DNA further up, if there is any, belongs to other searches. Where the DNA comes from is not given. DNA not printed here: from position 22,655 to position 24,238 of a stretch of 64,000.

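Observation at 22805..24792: Histidinol-dehydrogenase paralogue outside any his context, co-oriented 20 bp downstream of a SRAP gene; possible HpsN-like sulfonate dehydrogenase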

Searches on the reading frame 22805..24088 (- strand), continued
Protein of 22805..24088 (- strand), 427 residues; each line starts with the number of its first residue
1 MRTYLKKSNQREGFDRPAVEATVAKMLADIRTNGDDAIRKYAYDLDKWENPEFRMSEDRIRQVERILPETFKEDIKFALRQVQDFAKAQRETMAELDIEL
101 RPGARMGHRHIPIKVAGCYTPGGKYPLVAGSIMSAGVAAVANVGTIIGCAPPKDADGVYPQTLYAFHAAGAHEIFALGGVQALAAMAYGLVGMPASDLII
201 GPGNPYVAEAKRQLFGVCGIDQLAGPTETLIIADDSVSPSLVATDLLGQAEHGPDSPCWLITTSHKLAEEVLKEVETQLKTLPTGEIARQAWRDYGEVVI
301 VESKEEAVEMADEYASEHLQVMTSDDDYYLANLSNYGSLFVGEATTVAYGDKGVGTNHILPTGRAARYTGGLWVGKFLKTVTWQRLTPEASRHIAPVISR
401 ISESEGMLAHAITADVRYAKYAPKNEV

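Call 31: find_related_loci(query=A1, collection=metagenome_contigs, flank=8000)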
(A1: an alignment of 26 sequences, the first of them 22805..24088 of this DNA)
Query A1 (427 aa) in metagenome_contigs; peptide patterns used: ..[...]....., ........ (x = any residue, [..] = any of these).
600 stretches matched a pattern (row limit reached: there are more); 581 encode a relative of the query (tblastn E <= 1e-3); the best 80 are kept; 80 distinct loci.
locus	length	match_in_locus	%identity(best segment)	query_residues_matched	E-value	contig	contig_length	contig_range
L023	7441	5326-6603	67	1-426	0e+0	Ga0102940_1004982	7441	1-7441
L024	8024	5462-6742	64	1-427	0e+0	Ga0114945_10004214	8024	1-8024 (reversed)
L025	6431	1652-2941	64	1-426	0e+0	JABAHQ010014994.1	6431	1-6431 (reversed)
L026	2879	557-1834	61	1-426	0e+0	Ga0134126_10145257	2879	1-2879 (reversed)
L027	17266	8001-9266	61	1-422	0e+0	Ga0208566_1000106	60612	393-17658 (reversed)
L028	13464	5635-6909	61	1-425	7e-180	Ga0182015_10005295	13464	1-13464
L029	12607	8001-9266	62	1-421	4e-179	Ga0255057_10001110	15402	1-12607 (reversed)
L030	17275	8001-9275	59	1-425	1e-171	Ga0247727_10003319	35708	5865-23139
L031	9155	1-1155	64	41-425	1e-171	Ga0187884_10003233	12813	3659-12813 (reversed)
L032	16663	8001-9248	61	1-416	1e-169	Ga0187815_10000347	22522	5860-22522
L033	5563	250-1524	60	1-425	1e-170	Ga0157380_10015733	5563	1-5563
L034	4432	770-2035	59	4-425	9e-172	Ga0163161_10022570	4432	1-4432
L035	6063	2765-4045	59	1-426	1e-167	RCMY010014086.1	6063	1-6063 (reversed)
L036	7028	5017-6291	59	1-425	9e-166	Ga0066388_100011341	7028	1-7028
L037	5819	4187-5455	58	1-424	3e-160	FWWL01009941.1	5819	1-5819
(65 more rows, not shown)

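Call 51: find_encoding_contigs(protein=window:22805-24088:-, flank=10000, max_places=3)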
Protein window:22805-24088:- (427 aa): 17 contigs read that carry it; 3 places shown.
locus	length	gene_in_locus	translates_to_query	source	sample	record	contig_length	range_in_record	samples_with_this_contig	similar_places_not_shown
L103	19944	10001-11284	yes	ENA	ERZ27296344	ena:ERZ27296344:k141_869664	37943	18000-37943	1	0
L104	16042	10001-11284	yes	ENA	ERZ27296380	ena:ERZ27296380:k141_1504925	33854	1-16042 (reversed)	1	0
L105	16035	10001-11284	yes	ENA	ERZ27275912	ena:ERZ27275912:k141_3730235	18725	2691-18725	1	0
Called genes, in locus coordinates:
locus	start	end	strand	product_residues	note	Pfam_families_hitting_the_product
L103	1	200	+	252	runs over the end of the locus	PF13174:TPR_6 (faint), PF13432:TPR_16 (weak)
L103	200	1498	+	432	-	PF01171:ATP_bind_3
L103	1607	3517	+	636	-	PF06480:FtsH_ext, PF00004:AAA, PF07728:AAA_5 (weak), PF17862:AAA_lid_3, PF01434:Peptidase_M41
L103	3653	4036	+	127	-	PF01127:Sdh_cyt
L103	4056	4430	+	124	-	PF01127:Sdh_cyt, PF05328:CybS (faint)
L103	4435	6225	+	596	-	PF00890:FAD_binding_2, PF01266:DAO (faint), PF07992:Pyr_redox_2 (faint), PF02910:Succ_DH_flav_C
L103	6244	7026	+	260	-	PF13085:Fer2_3, PF13183:Fer4_8, PF13237:Fer4_10 (weak), PF13534:Fer4_17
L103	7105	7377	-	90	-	-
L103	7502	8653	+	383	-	PF05721:PhyH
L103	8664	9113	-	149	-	PF14539:DUF4442 (weak), PF13622:4HBT_3 (weak), PF03061:4HBT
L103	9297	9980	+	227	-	PF02586:SRAP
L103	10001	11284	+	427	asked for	PF00815:Histidinol_dh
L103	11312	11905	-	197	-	PF16867:DMSP_lyase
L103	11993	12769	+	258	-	PF00106:adh_short, PF08659:KR, PF13561:adh_short_C2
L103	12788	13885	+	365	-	PF08240:ADH_N, PF16912:Glu_dehyd_C (weak), PF00107:ADH_zinc_N, PF13602:ADH_zinc_N_2 (weak)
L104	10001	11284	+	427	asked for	PF00815:Histidinol_dh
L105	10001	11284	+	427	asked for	PF00815:Histidinol_dh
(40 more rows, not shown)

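Call 58: find_encoding_contigs(protein=P0101, flank=10000, max_places=1)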
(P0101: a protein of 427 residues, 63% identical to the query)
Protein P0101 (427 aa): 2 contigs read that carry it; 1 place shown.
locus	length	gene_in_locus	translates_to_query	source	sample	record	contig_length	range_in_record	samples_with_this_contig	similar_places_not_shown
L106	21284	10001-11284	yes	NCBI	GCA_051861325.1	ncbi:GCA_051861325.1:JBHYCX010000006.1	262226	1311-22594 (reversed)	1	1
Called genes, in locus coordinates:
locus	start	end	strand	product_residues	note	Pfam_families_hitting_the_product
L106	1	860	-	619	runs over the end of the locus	PF00009:GTP_EFTU, PF01926:MMR_HSR1 (faint), PF25461:Beta-barrel_SelB, PF09107:WHD_3rd_SelB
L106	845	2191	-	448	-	PF12390:Se-cys_synth_N (weak), PF03841:SelA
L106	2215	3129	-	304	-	-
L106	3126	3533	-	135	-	PF13442:Cytochrome_CBB3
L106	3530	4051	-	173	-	PF11821:ActD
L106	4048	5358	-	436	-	PF03916:NrfD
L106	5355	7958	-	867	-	PF12838:Fer4_7 (weak), PF13187:Fer4_9 (faint), PF13247:Fer4_11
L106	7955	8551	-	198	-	PF02085:Cytochrom_CIII (faint), PF14522:Cytochrome_C7 (weak), PF14537:Cytochrom_c3_2 (weak)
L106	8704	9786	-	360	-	PF02668:TauD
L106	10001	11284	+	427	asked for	PF00815:Histidinol_dh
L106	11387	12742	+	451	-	PF13416:SBP_bac_8, PF01547:SBP_bac_1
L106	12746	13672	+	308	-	PF00528:BPD_transp_1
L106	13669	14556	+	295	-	PF00528:BPD_transp_1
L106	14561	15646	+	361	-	PF00005:ABC_tran, PF17912:OB_MalK, PF08402:TOBE_2 (weak)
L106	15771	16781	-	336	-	PF13489:Methyltransf_23, PF07021:MetW, PF13847:Methyltransf_31, PF08241:Methyltransf_11, PF08242:Methyltransf_12, PF13649:Methyltransf_25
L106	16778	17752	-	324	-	PF00487:FA_desaturase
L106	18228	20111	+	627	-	-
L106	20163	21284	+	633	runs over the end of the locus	PF13522:GATase_6, PF13537:GATase_7, PF00733:Asn_synthase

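Call 59: find_encoding_contigs(protein=P0115, flank=10000, max_places=1)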
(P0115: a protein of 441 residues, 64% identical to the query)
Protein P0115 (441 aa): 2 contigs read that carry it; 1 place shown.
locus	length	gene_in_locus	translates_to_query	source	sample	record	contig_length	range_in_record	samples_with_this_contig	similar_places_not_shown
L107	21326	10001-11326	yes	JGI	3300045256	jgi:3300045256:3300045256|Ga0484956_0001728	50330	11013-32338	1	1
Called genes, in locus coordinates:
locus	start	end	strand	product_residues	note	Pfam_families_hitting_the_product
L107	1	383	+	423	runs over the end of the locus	PF02844:GARS_N, PF01071:GARS_A, PF02222:ATP-grasp (faint), PF02843:GARS_C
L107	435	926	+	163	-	PF14196:ATC_hydrolase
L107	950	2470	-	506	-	PF00486:Trans_reg_C, PF00515:TPR_1 (faint), PF13424:TPR_12 (faint), PF13428:TPR_14 (faint), PF13432:TPR_16 (faint), PF23914:TPR_CcmH_CycH (faint), PF07719:TPR_2 (faint), PF13181:TPR_8 (faint), +2 more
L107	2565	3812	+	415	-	PF00174:Oxidored_molyb, PF03404:Mo-co_dimer (weak)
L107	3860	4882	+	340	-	PF08238:Sel1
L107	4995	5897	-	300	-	PF00561:Abhydrolase_1, PF12697:Abhydrolase_6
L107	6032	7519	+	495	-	PF01565:FAD_binding_4, PF08031:BBE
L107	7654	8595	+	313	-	-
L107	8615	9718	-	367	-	PF13458:Peripla_BP_6 (faint), PF00356:LacI, PF00532:Peripla_BP_1, PF13407:Peripla_BP_4, PF13377:Peripla_BP_3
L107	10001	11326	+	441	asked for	PF00815:Histidinol_dh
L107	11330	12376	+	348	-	PF00753:Lactamase_B, PF12706:Lactamase_B_2 (faint)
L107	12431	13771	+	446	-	PF00532:Peripla_BP_1 (weak), PF13407:Peripla_BP_4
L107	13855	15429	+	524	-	PF00005:ABC_tran, PF13304:AAA_21 (faint), PF00005:ABC_tran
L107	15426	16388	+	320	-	PF02653:BPD_transp_2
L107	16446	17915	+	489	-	PF01547:SBP_bac_1, PF13416:SBP_bac_8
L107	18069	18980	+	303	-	PF00528:BPD_transp_1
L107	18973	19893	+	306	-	PF00528:BPD_transp_1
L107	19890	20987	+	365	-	PF00005:ABC_tran, PF13304:AAA_21 (faint), PF08402:TOBE_2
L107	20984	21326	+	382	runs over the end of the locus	PF00005:ABC_tran, PF17912:OB_MalK (faint), PF13304:AAA_21 (faint)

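Call 60: find_encoding_contigs(protein=P0049, flank=10000, max_places=1)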
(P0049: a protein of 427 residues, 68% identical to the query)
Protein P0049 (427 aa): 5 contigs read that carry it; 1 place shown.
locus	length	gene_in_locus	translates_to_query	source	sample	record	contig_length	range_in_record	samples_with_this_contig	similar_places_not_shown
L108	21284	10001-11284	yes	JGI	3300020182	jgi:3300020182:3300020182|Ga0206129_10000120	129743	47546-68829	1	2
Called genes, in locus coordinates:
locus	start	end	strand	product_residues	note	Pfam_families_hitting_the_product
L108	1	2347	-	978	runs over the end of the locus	PF12838:Fer4_7, PF13237:Fer4_10 (weak), PF13247:Fer4_11, PF14697:Fer4_21 (weak), PF00037:Fer4 (weak), PF12837:Fer4_6 (weak), PF00384:Molybdopterin, PF01568:Molydop_binding, +4 more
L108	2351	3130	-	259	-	-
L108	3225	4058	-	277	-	PF02668:TauD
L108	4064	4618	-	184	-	-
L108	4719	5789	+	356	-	PF14226:DIOX_N, PF03171:2OG-FeII_Oxy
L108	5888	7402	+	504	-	PF04909:Amidohydro_2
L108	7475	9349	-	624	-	PF00005:ABC_tran, PF02463:SMC_N (faint), PF13401:AAA_22 (faint), PF12848:ABC_tran_Xtn, PF00005:ABC_tran, PF13304:AAA_21, PF16326:ABC_tran_CTD (weak)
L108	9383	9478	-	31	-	-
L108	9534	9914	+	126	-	PF07883:Cupin_2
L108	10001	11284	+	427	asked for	PF00815:Histidinol_dh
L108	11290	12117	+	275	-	PF00378:ECH_1, PF16113:ECH_2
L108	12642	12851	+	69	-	PF00313:CSD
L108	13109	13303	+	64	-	-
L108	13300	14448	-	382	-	PF01053:Cys_Met_Meta_PP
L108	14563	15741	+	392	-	PF00266:Aminotran_5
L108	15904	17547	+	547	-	PF00732:GMC_oxred_N, PF00890:FAD_binding_2 (faint), PF01266:DAO (faint), PF05199:GMC_oxred_C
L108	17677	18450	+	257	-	PF12146:Hydrolase_4 (faint)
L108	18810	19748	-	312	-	PF00248:Aldo_ket_red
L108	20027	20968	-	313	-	PF00248:Aldo_ket_red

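Call 61: find_encoding_contigs(protein=P0047, flank=10000, max_places=1)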
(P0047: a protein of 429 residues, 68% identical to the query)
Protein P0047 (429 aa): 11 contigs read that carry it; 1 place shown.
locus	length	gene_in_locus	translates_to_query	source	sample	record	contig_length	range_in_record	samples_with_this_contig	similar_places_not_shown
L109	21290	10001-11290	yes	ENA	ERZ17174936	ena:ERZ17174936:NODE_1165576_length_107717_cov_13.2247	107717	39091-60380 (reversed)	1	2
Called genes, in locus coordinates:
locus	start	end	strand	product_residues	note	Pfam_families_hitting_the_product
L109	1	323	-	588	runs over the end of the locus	PF02776:TPP_enzyme_N, PF00205:TPP_enzyme_M, PF02775:TPP_enzyme_C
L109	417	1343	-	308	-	PF13671:AAA_33 (faint), PF01715:IPPT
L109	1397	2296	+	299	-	PF00702:Hydrolase, PF12710:HAD, PF08282:Hydrolase_3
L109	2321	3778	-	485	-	PF00089:Trypsin, PF13365:Trypsin_2, PF00595:PDZ, PF13180:PDZ_2, PF17820:PDZ_6, PF00595:PDZ, PF13180:PDZ_2 (weak), PF17820:PDZ_6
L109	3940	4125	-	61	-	PF09838:DUF2065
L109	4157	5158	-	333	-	PF01145:Band_7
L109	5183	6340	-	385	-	PF01145:Band_7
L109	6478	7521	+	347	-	PF01883:FeS_assembly_P (weak), PF00142:Fer4_NifH (faint), PF01656:CbiA, PF02374:ArsA_ATPase (faint), PF09140:MipZ, PF10609:ParA, PF13614:AAA_31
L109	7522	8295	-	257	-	PF12146:Hydrolase_4 (faint)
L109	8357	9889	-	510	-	PF00501:AMP-binding, PF13193:AMP-binding_C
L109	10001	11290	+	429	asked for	PF00815:Histidinol_dh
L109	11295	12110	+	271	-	PF00378:ECH_1, PF16113:ECH_2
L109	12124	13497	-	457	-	PF00875:DNA_photolyase, PF03441:FAD_binding_7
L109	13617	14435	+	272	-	PF00149:Metallophos, PF12850:Metallophos_2 (weak)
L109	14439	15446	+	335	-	PF13439:Glyco_transf_4, PF13579:Glyco_trans_4_4, PF00534:Glycos_transf_1, PF13692:Glyco_trans_1_4, PF20706:GT4-conflict (weak)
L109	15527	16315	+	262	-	PF00378:ECH_1, PF16113:ECH_2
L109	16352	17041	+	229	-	PF07298:NnrU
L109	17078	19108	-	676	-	PF11412:DsbD_N, PF28432:DUF8393, PF02683:DsbD_TM, PF13899:Thioredoxin_7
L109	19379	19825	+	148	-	PF02622:DUF179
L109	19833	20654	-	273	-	PF00378:ECH_1, PF16113:ECH_2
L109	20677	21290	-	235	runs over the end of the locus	PF00106:adh_short, PF13561:adh_short_C2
